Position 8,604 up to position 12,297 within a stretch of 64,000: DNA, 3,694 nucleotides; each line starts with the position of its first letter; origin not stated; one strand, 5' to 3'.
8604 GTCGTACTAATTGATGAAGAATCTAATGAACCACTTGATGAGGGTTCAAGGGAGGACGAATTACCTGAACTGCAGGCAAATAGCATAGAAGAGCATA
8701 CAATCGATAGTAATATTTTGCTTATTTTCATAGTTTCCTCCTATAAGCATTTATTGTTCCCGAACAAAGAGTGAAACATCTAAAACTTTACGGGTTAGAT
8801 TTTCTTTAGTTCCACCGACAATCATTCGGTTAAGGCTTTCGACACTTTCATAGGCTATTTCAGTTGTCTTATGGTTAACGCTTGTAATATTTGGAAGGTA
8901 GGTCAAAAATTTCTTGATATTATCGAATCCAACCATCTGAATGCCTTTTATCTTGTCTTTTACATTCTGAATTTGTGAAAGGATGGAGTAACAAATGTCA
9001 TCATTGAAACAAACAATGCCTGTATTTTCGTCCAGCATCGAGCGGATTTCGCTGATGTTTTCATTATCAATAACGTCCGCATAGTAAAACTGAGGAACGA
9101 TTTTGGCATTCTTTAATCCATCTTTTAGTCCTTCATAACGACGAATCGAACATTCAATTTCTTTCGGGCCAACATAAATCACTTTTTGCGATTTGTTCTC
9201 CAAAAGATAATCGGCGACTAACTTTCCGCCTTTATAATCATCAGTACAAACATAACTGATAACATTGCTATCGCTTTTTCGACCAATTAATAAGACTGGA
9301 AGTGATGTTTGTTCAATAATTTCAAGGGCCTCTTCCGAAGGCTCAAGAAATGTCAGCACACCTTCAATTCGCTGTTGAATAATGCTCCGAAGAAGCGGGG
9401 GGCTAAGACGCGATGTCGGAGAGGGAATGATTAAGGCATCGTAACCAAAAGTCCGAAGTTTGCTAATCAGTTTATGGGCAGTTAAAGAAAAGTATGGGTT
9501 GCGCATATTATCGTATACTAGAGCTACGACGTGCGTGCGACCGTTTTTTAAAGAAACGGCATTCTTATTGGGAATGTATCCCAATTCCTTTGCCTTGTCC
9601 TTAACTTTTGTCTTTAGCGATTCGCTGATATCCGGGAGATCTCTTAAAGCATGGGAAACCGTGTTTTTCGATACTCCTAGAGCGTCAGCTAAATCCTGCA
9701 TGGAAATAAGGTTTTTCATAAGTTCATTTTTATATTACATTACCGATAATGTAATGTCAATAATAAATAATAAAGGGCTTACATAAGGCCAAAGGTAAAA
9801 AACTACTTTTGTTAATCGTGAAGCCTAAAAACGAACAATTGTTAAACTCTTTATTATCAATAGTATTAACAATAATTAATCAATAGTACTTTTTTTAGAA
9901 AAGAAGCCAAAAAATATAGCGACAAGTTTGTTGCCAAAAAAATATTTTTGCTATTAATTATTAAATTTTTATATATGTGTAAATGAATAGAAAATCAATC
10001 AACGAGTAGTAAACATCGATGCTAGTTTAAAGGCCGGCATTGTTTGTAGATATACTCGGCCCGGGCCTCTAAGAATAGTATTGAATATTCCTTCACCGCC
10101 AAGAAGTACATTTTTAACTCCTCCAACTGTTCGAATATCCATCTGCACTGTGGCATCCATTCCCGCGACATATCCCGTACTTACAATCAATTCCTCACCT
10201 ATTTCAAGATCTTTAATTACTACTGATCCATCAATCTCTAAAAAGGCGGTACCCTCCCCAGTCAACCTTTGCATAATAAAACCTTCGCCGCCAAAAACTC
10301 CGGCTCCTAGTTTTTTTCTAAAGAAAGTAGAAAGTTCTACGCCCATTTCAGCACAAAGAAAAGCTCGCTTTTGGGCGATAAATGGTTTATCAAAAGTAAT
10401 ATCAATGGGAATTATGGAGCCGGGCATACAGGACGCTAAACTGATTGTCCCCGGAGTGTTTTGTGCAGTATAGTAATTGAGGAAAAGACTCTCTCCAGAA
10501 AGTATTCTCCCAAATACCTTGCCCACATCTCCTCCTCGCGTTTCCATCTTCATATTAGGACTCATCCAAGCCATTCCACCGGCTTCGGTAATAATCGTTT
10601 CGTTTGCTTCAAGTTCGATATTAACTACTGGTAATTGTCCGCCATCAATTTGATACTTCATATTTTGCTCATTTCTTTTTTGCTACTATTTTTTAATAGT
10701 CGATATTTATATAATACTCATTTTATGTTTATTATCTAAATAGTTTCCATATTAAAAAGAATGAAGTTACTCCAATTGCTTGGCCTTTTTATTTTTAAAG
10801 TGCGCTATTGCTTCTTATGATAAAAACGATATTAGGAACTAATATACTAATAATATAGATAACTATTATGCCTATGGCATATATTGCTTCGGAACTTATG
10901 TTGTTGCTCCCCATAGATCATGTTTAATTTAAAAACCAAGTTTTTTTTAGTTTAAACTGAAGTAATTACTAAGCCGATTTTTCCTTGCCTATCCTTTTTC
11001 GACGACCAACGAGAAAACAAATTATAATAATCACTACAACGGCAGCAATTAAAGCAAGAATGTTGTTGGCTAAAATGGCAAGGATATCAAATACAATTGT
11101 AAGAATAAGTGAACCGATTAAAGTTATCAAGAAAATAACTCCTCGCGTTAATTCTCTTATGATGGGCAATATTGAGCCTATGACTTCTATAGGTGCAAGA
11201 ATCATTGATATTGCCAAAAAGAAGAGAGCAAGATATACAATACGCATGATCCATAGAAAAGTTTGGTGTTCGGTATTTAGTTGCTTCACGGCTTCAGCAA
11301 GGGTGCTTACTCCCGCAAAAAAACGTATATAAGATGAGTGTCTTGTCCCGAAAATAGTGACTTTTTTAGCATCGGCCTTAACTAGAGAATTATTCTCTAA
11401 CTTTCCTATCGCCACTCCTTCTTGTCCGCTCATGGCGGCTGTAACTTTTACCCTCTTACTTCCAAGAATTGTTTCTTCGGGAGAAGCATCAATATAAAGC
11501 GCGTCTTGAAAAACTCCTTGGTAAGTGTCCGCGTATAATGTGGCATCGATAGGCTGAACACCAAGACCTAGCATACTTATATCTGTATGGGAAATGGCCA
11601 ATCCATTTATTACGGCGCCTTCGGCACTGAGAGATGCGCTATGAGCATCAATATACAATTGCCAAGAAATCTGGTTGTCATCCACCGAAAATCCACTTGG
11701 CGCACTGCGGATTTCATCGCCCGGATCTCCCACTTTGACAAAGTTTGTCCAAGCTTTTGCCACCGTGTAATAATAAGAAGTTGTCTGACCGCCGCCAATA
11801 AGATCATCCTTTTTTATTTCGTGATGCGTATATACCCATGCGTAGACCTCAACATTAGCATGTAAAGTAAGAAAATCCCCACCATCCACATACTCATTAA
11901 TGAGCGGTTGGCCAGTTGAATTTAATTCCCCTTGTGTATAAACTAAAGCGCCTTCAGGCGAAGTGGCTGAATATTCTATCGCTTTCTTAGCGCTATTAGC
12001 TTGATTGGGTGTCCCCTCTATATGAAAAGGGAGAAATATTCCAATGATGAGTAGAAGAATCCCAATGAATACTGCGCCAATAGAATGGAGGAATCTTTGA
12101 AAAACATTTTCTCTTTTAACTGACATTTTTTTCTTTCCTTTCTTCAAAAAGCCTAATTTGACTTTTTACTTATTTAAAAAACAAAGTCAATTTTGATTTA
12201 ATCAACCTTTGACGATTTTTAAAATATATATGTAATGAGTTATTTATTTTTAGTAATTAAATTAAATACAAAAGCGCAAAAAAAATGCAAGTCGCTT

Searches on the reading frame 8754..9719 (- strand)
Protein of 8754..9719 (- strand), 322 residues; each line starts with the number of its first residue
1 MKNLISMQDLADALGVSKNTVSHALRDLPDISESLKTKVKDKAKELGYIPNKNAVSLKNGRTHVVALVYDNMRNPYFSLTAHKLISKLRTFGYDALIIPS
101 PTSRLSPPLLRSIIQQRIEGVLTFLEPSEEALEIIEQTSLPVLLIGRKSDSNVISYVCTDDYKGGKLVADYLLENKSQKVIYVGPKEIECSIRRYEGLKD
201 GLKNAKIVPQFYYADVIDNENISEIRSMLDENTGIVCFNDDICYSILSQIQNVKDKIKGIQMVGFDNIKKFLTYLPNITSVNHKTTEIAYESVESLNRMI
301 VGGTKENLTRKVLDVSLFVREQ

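Call 44: search_protein_families(library=pfam, max_evalue=1, proteins=[window:8754-9719:-])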
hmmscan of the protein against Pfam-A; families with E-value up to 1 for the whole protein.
window:8754-9719:- (322 aa): 21 families
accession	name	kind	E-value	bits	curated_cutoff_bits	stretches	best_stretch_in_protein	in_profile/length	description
PF13407.12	Peripla_BP_4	-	4.4e-14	53.1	35.1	1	66-302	2-256/258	Periplasmic binding protein domain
PF00356.27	LacI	-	1.8e-11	44.1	27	1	6-51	1-46/46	Bacterial regulatory proteins, lacI family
PF13377.12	Peripla_BP_3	-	2.6e-08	34.6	26.5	1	169-320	1-164/167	Periplasmic binding protein-like domain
PF00532.27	Peripla_BP_1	-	7.7e-08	32.6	22.2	1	62-300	1-261/281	Periplasmic binding proteins and sugar binding domain of LacI family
PF13545.12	HTH_Crp_2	-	0.0013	19.1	27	1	5-28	23-46/70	Crp-like helix-turn-helix domain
PF13412.12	HTH_24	-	0.0017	18.4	21.9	1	5-28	18-41/48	Winged helix-turn-helix DNA-binding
PF04967.18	HTH_10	-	0.0033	17.7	23.1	1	5-26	24-45/53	HTH DNA binding domain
PF08279.18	HTH_11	-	0.0054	17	25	1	3-28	15-39/55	HTH domain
PF01381.28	HTH_3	-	0.006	17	23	1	5-27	10-32/55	Helix-turn-helix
PF00392.27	GntR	-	0.012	15.6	27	1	6-28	26-48/64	Bacterial regulatory proteins, gntR family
PF07453.19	NUMOD1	-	0.021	15.5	22.8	1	6-25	18-37/37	NUMOD1 domain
PF13384.12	HTH_23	-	0.029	14.6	24.6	1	5-26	18-39/50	Homeodomain-like domain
PF12802.13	MarR_2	-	0.033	14.8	27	1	5-28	21-44/61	MarR family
PF01022.26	HTH_5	-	0.045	14.1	22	1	8-28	19-39/47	Bacterial regulatory protein, arsR family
PF09339.16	HTH_IclR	-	0.085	13.1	22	1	6-28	20-42/52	IclR helix-turn-helix domain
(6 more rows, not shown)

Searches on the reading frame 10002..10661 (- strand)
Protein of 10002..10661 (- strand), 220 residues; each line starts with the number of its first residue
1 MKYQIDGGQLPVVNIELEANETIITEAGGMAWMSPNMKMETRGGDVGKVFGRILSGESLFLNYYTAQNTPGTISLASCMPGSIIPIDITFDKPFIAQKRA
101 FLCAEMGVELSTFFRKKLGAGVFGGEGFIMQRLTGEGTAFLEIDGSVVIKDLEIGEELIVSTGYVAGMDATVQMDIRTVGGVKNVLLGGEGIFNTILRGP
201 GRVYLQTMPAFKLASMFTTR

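Call 44: search_protein_families(library=pfam, max_evalue=1, proteins=[window:10002-10661:-])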
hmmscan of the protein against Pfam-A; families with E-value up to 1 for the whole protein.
window:10002-10661:- (220 aa): 1 family
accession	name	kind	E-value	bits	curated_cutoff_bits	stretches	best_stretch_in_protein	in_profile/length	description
PF01987.23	AIM24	-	2.1e-69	233.8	25.7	1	3-208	1-205/205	Mitochondrial biogenesis AIM24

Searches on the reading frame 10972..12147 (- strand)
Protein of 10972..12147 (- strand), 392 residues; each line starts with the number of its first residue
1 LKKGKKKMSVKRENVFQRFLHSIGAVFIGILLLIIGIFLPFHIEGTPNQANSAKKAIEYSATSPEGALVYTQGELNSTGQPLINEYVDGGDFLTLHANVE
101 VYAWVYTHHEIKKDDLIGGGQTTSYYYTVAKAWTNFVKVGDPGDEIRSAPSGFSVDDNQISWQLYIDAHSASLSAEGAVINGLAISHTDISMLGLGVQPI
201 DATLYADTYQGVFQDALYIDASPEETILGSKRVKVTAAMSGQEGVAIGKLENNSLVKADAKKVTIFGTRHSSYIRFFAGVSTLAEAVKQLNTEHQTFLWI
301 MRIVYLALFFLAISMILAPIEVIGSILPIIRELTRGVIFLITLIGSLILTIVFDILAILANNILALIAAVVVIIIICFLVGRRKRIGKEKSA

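Call 44: search_protein_families(library=pfam, max_evalue=1, proteins=[window:10972-12147:-])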
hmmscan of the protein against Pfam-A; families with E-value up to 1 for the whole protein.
window:10972-12147:- (392 aa): 3 families
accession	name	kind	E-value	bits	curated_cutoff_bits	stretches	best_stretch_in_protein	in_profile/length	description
PF07787.17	TMEM43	-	5e-15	56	23.3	1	101-355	1-242/250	Transmembrane protein 43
PF11511.13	RhodobacterPufX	-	0.055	13.5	25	1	305-329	30-54/67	Intrinsic membrane protein PufX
PF05745.16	CRPA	-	0.44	11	23.6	1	9-46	52-89/150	Chlamydia 15 kDa cysteine-rich outer membrane protein (CRPA)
